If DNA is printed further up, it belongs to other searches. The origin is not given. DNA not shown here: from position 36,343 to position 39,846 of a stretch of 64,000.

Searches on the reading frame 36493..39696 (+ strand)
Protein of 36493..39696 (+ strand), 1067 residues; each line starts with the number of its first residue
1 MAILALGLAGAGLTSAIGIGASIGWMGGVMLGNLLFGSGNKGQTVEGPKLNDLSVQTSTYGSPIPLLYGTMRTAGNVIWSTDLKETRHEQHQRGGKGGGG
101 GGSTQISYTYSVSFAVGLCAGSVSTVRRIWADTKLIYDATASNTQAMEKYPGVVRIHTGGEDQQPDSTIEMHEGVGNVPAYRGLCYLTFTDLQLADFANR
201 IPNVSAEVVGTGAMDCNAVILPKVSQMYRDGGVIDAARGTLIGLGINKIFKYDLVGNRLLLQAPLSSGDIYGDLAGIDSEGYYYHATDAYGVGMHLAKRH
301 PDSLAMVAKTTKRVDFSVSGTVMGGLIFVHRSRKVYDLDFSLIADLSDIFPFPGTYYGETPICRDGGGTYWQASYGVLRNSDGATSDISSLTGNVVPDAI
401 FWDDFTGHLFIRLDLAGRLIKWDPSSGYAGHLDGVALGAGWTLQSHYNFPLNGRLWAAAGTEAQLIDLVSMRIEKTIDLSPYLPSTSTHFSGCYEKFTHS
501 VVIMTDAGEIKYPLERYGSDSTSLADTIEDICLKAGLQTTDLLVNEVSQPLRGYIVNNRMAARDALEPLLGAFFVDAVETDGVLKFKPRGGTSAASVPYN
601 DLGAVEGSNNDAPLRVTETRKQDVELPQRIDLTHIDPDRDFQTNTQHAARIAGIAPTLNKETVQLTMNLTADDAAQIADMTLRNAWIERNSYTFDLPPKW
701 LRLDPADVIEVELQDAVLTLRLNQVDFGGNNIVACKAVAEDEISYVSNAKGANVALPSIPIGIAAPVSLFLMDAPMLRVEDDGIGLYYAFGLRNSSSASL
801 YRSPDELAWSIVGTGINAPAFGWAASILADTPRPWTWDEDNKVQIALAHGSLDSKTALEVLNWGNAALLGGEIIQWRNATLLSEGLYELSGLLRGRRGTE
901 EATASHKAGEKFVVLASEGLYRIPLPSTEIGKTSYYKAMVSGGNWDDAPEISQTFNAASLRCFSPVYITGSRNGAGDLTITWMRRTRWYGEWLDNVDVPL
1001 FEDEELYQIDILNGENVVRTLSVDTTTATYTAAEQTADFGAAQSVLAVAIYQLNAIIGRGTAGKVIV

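Call 11: search_protein_families(library=pfam, proteins=[window:36493-39696:+], max_evalue=0.001)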
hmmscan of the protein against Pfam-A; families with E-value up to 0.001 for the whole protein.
window:36493-39696:+ (1067 aa): 2 families
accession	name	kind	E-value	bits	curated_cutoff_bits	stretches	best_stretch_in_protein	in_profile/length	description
PF13550.12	Phage-tail_3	-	1.7e-37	129.3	23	1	558-721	2-158/164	Putative phage tail protein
PF23666.2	Rcc01698_C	-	3.3e-24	85.5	27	1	822-913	4-98/98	Rcc01698-like, C-terminal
